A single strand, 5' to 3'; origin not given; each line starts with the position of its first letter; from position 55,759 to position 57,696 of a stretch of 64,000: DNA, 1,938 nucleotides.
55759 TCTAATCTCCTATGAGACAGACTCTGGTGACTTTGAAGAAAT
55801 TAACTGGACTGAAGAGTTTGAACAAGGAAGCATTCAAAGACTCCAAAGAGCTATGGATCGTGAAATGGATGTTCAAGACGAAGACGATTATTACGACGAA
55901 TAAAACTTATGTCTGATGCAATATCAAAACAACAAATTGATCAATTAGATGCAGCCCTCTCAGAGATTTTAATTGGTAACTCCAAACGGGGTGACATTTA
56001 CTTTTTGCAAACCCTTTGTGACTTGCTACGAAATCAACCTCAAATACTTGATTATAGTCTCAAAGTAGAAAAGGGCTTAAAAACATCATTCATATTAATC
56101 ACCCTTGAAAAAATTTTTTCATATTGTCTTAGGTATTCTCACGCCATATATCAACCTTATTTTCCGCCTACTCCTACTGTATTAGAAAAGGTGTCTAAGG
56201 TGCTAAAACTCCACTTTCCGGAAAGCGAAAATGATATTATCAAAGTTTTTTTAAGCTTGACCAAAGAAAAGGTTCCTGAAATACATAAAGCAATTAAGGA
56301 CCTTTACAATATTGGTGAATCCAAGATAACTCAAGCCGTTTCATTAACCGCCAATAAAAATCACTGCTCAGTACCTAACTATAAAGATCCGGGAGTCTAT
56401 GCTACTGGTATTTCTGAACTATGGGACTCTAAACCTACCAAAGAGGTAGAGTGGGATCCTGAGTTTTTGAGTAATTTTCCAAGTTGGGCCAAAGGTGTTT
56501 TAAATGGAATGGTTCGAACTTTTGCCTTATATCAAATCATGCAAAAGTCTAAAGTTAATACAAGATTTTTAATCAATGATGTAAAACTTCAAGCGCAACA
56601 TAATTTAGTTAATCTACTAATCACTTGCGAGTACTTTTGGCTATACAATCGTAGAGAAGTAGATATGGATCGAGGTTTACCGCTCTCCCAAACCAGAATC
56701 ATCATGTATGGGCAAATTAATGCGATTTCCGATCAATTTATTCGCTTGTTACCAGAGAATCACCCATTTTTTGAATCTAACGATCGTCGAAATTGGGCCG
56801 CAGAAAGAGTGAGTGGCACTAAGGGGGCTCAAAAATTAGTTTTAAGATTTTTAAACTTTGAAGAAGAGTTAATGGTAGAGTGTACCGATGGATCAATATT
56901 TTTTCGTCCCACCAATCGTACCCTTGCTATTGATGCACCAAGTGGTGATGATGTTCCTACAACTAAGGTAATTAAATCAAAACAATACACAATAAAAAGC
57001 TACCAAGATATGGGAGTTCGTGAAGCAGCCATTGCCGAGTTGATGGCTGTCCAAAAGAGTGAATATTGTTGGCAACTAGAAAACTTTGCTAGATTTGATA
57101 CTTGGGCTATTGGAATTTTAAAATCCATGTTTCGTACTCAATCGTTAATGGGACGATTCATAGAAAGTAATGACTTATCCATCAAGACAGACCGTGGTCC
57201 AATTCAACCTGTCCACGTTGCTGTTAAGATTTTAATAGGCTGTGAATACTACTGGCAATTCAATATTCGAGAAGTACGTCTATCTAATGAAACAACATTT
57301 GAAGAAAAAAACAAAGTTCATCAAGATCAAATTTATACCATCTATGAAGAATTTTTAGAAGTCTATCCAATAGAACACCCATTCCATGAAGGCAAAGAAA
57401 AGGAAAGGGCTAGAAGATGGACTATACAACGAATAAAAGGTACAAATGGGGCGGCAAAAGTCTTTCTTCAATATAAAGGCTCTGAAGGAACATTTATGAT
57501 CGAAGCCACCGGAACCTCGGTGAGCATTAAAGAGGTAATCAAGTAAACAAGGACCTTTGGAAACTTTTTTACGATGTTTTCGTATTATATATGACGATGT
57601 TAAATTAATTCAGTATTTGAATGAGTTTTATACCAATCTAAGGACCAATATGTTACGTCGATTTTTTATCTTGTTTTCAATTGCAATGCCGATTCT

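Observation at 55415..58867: Three-gene operon of unknown proteins, two of which are internal tandem duplications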

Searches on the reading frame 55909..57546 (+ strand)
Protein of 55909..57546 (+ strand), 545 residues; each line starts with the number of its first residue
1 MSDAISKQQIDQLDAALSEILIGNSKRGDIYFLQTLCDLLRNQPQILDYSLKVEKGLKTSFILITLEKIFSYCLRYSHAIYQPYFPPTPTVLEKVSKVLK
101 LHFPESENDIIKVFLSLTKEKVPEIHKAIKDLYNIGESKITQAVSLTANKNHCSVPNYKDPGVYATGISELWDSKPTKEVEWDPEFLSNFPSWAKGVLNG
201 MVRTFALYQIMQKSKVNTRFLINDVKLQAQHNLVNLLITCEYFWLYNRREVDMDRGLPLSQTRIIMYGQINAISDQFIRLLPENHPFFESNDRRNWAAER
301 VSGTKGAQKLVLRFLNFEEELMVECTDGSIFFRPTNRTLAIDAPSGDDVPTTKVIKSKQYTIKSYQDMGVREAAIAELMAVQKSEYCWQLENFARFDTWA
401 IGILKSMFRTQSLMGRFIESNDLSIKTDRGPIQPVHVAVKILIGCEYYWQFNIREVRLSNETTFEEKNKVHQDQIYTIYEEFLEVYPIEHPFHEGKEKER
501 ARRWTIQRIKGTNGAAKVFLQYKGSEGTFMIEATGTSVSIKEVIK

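Call 3: search_protein_families(library=pfam, proteins=[window:55909-57546:+], max_evalue=1)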
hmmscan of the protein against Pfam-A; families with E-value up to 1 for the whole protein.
window:55909-57546:+ (545 aa): 0 families

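Call 4: search_protein_families(library=ncbifam, proteins=[window:55909-57546:+], max_evalue=1)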
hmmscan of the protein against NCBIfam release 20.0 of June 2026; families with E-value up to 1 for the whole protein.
window:55909-57546:+ (545 aa): 0 families

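Call 7: find_homologous_proteins(query=window:55909-57546:+)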
Query window:55909-57546:+ (545 aa): 4 proteins with E <= 0.001 among 5214 candidates.
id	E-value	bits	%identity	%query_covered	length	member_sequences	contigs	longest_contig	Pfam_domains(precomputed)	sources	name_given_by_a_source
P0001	0.0e+0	1248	100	100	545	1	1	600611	-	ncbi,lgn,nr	ncbi:MAG: hypothetical protein KC646_01435 [Candidatus Cloacimonetes bacterium]|nr:hypothetical prot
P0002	0.0e+0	1095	86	99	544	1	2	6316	-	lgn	-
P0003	5.9e-235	799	63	99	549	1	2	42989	-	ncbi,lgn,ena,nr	ncbi:MAG: hypothetical protein COB02_16960 [Candidatus Cloacimonadota bacterium]|nr:MAG: hypothetica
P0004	7.4e-87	310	32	99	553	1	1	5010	-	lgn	-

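Call 8: search_solved_structures(query=window:55909-57546:+, max_evalue=10)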
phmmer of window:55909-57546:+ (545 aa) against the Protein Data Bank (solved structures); distinct sequences matched with E-value up to 10: 2.
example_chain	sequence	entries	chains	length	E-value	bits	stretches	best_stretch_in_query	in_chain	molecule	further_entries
3d7a_A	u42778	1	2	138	0.78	11.6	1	8-107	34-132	UPF0201 protein PH1010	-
4xd9_A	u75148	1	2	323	1.9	10.3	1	88-157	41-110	Ribosome biogenesis protein, putative (AFU_orthologue AFUA_8G04790)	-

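Call 9: find_encoding_contigs(protein=P0003, flank=8000, max_places=4)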
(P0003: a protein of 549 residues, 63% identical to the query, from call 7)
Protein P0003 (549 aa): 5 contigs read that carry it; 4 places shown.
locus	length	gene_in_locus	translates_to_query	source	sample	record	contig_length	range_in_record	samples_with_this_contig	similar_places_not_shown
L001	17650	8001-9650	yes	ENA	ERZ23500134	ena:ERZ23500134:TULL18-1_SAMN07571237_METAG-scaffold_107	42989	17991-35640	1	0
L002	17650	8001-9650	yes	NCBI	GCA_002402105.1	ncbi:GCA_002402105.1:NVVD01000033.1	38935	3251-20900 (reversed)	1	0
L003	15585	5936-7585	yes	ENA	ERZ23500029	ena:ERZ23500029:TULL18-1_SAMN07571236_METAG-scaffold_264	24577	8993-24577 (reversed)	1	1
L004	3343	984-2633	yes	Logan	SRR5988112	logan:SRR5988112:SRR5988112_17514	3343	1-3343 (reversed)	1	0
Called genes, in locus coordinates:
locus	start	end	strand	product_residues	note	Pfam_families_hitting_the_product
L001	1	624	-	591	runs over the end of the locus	PF01807:Zn_ribbon_DnaG, PF08275:DNAG_N, PF01751:Toprim, PF13155:Toprim_2, PF13662:Toprim_4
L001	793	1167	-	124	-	PF02661:Fic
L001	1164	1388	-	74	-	-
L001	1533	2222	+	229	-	-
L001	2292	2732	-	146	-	PF00583:Acetyltransf_1, PF13673:Acetyltransf_10, PF13508:Acetyltransf_7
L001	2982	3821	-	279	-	PF02629:CoA_binding, PF00549:Ligase_CoA, PF13607:Succ_CoA_lig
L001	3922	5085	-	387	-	PF08442:ATP-grasp_2, PF13549:ATP-grasp_5, PF24948:Citrate_synth_N, PF00549:Ligase_CoA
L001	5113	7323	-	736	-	-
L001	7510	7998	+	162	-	-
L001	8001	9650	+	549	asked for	-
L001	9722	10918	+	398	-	-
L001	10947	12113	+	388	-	PF07690:MFS_1, PF12832:MFS_1_like, PF07690:MFS_1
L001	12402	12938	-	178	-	-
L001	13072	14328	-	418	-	PF01979:Amidohydro_1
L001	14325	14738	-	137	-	PF00383:dCMP_cyt_deam_1, PF08211:dCMP_cyt_deam_2 (weak)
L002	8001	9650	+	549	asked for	-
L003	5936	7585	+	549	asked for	-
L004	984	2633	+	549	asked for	-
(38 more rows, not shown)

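Call 10: find_encoding_contigs(protein=P0004, flank=8000, max_places=4)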
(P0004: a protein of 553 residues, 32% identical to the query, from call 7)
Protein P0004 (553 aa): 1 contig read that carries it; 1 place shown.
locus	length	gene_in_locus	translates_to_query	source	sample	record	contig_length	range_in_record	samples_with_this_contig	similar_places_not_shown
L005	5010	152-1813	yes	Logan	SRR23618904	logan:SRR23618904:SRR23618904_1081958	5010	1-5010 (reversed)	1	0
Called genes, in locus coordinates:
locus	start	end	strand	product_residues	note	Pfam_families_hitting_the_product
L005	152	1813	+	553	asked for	-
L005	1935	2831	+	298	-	-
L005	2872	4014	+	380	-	PF01306:LacY_symp, PF03825:Nuc_H_symport, PF07690:MFS_1, PF12832:MFS_1_like, PF07690:MFS_1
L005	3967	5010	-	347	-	?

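Call 11: find_encoding_contigs(protein=P0002, flank=8000, max_places=4)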
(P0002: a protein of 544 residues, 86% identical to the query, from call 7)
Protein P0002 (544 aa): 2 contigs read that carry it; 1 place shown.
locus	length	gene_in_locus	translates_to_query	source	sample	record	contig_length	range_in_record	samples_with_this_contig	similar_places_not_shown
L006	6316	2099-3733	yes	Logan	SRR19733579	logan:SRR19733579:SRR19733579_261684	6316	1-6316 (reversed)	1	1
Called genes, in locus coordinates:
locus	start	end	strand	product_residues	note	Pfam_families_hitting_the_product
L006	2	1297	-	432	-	?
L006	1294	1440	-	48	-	-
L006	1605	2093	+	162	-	-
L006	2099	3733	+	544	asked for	-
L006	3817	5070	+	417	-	-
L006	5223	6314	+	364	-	?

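Call 26: find_related_loci(query=A1, collection=genome_contigs, flank=8000)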
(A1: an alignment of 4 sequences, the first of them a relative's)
Query A1 (545 aa) in genome_contigs; peptide patterns used: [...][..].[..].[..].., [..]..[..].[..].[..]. (x = any residue, [..] = any of these).
114 stretches matched a pattern; 7 encode a relative of the query (tblastn E <= 1e-3); 7 distinct loci.
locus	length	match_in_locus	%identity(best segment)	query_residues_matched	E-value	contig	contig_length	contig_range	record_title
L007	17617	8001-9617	63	5-543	0e+0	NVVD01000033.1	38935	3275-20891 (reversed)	MAG: Candidatus Cloacimonadota bacterium isolate NORP72 Contig_source1382A_2570, whole genome shotgun sequence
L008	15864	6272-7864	31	13-545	3e-90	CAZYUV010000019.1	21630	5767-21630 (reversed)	MAG TPA_asm: uncultured bacterium isolate binchicken_co76_416 genome assembly, contig: NODE_2830_length_21630_cov_4.4731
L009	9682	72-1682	31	5-545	9e-88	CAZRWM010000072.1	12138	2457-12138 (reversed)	MAG TPA_asm: uncultured bacterium isolate binchicken_co76_518 genome assembly, contig: NODE_6535_length_12138_cov_10.349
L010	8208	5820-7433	30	21-543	2e-79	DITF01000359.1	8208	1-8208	MAG TPA_asm: bacterium UBP17_UBA6191 isolate UBA6191 UBA6191_contig_361657, whole genome shotgun sequence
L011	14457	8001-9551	31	32-545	2e-78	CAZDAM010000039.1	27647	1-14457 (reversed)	MAG TPA_asm: uncultured bacterium isolate binchicken_co208_466 genome assembly, contig: NODE_2394_length_27647_cov_9.922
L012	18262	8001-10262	27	13-544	7e-77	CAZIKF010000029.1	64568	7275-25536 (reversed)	MAG TPA_asm: uncultured bacterium isolate binchicken_co28_71 genome assembly, contig: NODE_318_length_64568_cov_25.12406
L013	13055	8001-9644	29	8-543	1e-77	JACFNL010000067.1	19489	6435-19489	MAG: Candidatus Cloacimonadota bacterium isolate BROCD023 NODE_2069_length_19489_cov_5.582844, whole genome shotgun sequ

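Call 29: predict_structure(alignment_id=A1)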
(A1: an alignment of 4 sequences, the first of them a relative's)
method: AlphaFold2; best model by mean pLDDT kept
length: 545 residues; sequences in the alignment: 4
mean_pLDDT: 40.3   pTM: 0.30
mean pLDDT of the five models: 40.3, 39.6, 39.1, 37.8, 34.4
residues with pLDDT >= 90: 0; 70-90: 76; 50-70: 30; < 50: 439
segments of 3 or more residues with pLDDT < 50: 1-3, 25-28, 119-545
pLDDT, mean of each block of 10 residues (from residue 1): 64 82 54 79 86 77 84 59 74 81 59 53 45 29 23 20 24 28 35 35 33 26 25 38 35 34 41 42 41 30 29 28 24 26 24 25 21 24 23 29 31 33 28 33 39 32 40 43 39 37 34 34 36 32 27
secondary structure, 60 per line:
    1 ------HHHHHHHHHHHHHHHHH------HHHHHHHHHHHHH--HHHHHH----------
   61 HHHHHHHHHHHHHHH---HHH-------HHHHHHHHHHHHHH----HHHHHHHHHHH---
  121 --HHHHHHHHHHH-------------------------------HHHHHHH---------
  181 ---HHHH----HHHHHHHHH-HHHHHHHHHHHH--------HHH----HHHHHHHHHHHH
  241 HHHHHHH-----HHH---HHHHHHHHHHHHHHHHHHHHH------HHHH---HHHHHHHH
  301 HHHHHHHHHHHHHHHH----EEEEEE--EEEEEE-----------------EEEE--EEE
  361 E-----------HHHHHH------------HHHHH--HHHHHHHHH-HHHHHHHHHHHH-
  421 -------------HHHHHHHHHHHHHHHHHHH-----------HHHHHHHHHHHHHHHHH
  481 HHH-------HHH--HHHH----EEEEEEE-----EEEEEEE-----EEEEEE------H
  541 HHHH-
elements in order: H7-23 H30-42 H45-50 H61-75 H89-102 H107-117 H123-133 H165-171 H184-187 H192-200 H202-213 H229-247 H259-279 H286-289 H293-316 E321-326 E329-334 E352-355 E358-361 H373-378 H391-395 H398-406 H408-419 H434-452 H464-483 H496-499 E504-510 E516-522 E528-533 H540-544

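Call 30: search_protein_representatives(alignment_id=A1)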
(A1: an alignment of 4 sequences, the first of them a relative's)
Query: 4 sequences, 551 profile positions. Proteins with E-value up to 0.001 (for the whole library): 13; up to 1e-10: 11; up to 1e-30: 8. The best 13 are listed.
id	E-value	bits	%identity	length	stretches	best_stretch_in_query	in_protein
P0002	0.0e+00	1058.0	-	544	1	1-546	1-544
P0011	1.3e-185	634.5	-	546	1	6-548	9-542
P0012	1.3e-171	588.3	-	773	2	12-546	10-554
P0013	6.9e-148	510.0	-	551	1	9-548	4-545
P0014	5.7e-114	398.1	-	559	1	7-546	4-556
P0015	1.6e-106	373.5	-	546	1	8-547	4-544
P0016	4.3e-97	342.4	-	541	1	8-548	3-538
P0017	6.6e-32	127.2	-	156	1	153-286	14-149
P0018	2.7e-21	92.1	-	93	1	2-76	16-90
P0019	6.2e-17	77.8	-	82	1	5-72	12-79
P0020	1.6e-11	59.9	-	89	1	466-545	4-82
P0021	1.1e-10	57.1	-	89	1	261-306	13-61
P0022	1.5e-08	50.1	-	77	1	2-49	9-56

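Call 37: search_protein_families(library=pfam, proteins=[L011:9500-9961:+, L011:9958-11076:+, L011:10985-12484:+, L011:12549-13535:+, L011:6263-7330:-, L011:5431-6270:-, L011:3386-4906:-, L013:11162-12601:+, L013:4747-5667:+, L011:7399-7917:+], max_evalue=0.01)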
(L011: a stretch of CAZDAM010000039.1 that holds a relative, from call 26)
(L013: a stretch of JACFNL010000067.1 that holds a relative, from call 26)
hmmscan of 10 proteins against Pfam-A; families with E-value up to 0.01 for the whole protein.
L011:9500-9961:+ (153 aa): 2 families
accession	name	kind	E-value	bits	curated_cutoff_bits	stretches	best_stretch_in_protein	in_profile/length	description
PF05597.16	Phasin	-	0.00065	20.2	28.8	1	36-106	47-115/126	Poly(hydroxyalcanoate) granule associated protein (phasin)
PF04380.18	BMFP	-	0.0015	19.3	37.2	1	65-122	18-75/77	Membrane fusogenic activity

L011:9958-11076:+ (372 aa): 3 families
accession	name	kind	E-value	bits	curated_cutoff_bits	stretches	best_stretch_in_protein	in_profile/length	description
PF07167.19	PhaC_N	-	1.8e-05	24.9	23.7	1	41-94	117-171/173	Poly-beta-hydroxybutyrate polymerase (PhaC) N-terminus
PF00561.26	Abhydrolase_1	-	5.9e-05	23.3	25.8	1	119-337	46-240/245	alpha/beta hydrolase fold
PF01738.24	DLH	-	0.0005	20.2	21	0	129-162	82-117/217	Dienelactone hydrolase family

L011:10985-12484:+ (499 aa): 0 families

L011:12549-13535:+ (328 aa): 1 family
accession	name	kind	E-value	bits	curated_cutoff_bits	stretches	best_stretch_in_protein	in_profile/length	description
PF01515.24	PTA_PTB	-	8e-111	370.9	24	1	4-324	2-319/319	Phosphate acetyl/butaryl transferase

L011:6263-7330:- (355 aa): 2 families
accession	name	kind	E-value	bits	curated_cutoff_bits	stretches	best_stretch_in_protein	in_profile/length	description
PF00899.27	ThiF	-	1.4e-67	227.7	28.1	1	4-235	1-237/238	ThiF family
PF00581.25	Rhodanese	-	5.1e-06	27.3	22.2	1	270-346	14-100/102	Rhodanese-like domain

L011:5431-6270:- (279 aa): 0 families

L011:3386-4906:- (506 aa): 1 family
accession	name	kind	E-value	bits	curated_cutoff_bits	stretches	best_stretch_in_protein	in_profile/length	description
PF00211.25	Guanylate_cyc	-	2.6e-11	43.9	21.9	1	309-499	6-179/183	Adenylate and Guanylate cyclase catalytic domain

L013:11162-12601:+ (479 aa): 9 families
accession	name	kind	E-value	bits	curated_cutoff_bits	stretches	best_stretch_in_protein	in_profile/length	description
PF01593.30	Amino_oxidase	-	4.1e-22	79.5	19.8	1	8-473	1-441/443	Flavin containing amine oxidoreductase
PF13450.12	NAD_binding_8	-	2.1e-16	60.4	21.9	1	3-68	1-66/68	NAD(P)-binding Rossmann-like domain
PF00890.30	FAD_binding_2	-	1.8e-08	34.5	20.4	1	2-40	3-40/414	FAD binding domain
PF12831.13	FAD_oxidored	-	8.3e-08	32.4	27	1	2-38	3-39/416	FAD dependent oxidoreductase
PF01266.30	DAO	-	2.8e-05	24.2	27.9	1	2-36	3-38/353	FAD dependent oxidoreductase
PF03486.20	HI0933_like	-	0.00034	20.6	50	1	2-34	4-36/244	HI0933-like protein Rossmann domain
PF01494.25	FAD_binding_3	-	0.00047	19.9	22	1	2-31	5-34/349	FAD binding domain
PF07992.20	Pyr_redox_2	-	0.00097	19.1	26.1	1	2-34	4-37/291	Pyridine nucleotide-disulphide oxidoreductase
PF01946.23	Thi4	-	0.0058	16.3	26.2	0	2-37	21-57/235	Thi4 family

L013:4747-5667:+ (306 aa): 2 families
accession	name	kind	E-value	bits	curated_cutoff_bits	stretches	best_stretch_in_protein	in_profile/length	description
PF13302.13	Acetyltransf_3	-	2.9e-24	86.8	25.4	1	11-151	1-138/138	Acetyltransferase (GNAT) domain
PF00583.31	Acetyltransf_1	-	1.8e-05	25.4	20.7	1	43-149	13-115/116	Acetyltransferase (GNAT) family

L011:7399-7917:+ (172 aa): 0 families

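Call 59: find_encoding_contigs(protein=P0016, flank=8000, max_places=3)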
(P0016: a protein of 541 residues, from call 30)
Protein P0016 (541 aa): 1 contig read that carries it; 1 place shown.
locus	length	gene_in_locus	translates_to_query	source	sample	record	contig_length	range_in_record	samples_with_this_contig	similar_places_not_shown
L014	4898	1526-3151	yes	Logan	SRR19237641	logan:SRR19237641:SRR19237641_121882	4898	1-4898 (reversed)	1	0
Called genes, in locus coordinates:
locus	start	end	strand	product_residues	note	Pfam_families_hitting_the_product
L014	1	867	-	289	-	?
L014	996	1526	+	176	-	-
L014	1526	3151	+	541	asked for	-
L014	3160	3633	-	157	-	-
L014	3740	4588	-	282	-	PF02535:Zip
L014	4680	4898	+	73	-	?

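Call 60: find_encoding_contigs(protein=P0013, flank=8000, max_places=3)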
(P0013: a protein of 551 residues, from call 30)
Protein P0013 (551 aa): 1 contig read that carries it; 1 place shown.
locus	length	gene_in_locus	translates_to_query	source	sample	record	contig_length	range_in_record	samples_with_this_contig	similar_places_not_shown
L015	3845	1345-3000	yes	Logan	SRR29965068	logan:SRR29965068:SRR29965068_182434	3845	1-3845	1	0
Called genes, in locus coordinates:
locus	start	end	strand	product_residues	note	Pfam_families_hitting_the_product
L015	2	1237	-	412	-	?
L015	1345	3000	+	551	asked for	-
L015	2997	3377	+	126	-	PF00072:Response_reg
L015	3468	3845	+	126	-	?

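Call 67: search_protein_families(library=padloc, proteins=[window:55909-57546:+], max_evalue=1)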
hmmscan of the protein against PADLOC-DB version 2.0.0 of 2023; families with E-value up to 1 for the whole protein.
window:55909-57546:+ (545 aa): 0 families

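Call 68: search_protein_families(library=phrogs, proteins=[window:55909-57546:+], max_evalue=1)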
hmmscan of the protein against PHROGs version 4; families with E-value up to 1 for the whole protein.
window:55909-57546:+ (545 aa): 0 families

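Call 71: search_protein_families(library=pfam, proteins=[L015:2997-3377:+, L014:3160-3633:-, L011:5431-6270:-], max_evalue=0.01)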
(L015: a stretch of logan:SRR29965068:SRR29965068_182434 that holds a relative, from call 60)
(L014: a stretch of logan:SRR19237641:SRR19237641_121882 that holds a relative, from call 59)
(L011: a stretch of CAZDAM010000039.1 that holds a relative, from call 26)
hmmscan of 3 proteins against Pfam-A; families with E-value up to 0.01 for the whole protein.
L015:2997-3377:+ (126 aa): 1 family
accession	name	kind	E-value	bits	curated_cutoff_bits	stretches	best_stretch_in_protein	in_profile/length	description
PF00072.30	Response_reg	-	4.1e-12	46.7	30.2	1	6-120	1-110/111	Response regulator receiver domain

L014:3160-3633:- (157 aa): 0 families

L011:5431-6270:- (279 aa): 0 families

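Call 78: search_solved_structures(query=A5, max_evalue=10)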
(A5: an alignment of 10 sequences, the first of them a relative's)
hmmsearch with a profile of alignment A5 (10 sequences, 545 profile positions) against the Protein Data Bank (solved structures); distinct sequences matched with E-value up to 10: 0.
